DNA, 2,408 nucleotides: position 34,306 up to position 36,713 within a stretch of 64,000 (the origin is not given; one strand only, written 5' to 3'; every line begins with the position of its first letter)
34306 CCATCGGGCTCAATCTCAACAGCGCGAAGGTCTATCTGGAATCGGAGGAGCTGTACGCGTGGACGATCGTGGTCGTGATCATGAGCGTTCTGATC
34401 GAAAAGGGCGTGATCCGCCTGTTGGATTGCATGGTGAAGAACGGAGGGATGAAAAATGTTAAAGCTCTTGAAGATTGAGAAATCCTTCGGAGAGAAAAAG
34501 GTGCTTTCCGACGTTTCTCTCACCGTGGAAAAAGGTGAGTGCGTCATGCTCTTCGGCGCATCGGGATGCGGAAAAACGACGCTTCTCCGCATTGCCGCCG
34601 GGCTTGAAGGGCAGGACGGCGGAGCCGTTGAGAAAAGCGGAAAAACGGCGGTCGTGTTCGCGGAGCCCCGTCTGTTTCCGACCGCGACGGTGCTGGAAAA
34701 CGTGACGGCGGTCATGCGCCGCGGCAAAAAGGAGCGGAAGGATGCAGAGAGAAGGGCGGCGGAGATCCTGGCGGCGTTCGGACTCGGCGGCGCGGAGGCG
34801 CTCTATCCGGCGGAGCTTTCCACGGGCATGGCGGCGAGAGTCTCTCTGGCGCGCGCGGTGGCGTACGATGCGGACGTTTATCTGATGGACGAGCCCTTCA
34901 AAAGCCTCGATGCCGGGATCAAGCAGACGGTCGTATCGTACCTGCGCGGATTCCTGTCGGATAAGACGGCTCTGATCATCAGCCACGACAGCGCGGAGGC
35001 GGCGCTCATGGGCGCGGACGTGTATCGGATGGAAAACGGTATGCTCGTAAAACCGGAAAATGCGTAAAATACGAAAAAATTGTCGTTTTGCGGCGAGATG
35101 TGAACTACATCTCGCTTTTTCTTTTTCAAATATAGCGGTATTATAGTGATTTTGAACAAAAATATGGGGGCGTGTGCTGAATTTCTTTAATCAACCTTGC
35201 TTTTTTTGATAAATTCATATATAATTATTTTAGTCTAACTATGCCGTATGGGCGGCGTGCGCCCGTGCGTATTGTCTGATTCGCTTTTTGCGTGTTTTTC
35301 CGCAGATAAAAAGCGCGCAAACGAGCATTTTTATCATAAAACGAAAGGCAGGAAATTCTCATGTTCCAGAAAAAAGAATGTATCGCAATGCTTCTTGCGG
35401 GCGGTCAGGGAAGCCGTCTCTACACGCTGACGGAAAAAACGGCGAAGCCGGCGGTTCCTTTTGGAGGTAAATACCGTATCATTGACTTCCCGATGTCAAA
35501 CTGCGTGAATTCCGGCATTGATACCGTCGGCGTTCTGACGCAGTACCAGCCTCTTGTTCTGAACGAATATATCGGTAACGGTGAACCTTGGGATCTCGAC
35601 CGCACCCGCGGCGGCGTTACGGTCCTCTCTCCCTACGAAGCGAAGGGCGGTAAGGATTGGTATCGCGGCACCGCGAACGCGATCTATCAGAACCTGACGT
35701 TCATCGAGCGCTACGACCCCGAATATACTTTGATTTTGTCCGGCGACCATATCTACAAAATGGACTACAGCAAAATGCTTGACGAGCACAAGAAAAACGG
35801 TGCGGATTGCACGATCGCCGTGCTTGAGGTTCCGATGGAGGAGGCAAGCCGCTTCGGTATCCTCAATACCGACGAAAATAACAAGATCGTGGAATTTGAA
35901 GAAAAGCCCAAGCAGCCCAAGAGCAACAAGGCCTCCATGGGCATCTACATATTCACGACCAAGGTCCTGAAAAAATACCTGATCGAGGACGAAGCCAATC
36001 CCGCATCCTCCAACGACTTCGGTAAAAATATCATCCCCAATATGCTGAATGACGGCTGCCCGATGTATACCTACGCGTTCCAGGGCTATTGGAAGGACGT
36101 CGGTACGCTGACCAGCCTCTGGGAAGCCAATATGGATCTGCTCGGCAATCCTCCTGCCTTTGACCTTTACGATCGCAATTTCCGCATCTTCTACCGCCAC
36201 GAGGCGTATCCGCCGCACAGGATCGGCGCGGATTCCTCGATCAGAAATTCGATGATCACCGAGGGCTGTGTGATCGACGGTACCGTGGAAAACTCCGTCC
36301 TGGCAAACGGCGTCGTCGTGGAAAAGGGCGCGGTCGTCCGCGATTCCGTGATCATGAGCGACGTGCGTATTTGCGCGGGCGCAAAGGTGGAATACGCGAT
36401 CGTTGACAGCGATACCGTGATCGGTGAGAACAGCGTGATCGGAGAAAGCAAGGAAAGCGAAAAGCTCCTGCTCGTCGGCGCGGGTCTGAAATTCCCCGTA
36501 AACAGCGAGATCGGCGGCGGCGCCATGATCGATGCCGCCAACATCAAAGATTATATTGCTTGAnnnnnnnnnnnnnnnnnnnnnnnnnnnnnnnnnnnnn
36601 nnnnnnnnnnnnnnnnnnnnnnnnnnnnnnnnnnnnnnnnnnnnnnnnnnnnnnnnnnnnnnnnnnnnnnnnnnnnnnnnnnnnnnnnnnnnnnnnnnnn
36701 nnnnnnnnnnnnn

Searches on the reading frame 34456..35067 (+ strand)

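Call 60: search_protein_families(library=pfam, proteins=[window:34456-35067:+], max_evalue=0.00001)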
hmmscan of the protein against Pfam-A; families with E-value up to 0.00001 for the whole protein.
window:34456-35067:+ (203 aa): 1 family
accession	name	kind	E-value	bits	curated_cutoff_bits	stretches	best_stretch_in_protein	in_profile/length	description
PF00005.33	ABC_tran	-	3.3e-26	93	25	1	17-148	1-136/137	ABC transporter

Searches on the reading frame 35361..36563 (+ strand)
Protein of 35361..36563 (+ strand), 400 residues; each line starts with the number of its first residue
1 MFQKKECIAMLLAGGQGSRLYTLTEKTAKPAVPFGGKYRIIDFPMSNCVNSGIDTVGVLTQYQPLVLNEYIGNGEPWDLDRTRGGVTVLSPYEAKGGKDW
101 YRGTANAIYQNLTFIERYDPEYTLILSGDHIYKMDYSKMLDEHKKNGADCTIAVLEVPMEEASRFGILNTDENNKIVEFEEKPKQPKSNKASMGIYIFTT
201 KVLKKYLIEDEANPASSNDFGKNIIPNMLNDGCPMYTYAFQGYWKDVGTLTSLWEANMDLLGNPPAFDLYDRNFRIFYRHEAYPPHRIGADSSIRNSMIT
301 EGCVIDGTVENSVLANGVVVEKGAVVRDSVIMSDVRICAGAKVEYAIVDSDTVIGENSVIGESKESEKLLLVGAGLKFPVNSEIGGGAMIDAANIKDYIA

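Call 60: search_protein_families(library=pfam, proteins=[window:35361-36563:+], max_evalue=0.00001)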
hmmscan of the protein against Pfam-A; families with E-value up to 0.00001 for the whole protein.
window:35361-36563:+ (400 aa): 4 families
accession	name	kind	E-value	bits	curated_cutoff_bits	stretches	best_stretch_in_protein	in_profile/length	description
PF00483.29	NTP_transferase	-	4.3e-71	239.8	21.2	1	9-261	2-243/245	Nucleotidyl transferase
PF24894.1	Hexapep_GlmU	-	7e-17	61.9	23.3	1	291-367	13-90/104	GlmU-like, C-terminal hexapeptide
PF25084.1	LbH_EIF2B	-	8e-09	35.9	54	1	287-359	29-104/105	EIF2B subunit epsilon LbH domain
PF25247.1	LbH_GLGC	-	5.5e-08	33.3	27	0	284-332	4-52/135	GLGC left-handed parallel beta-helix domain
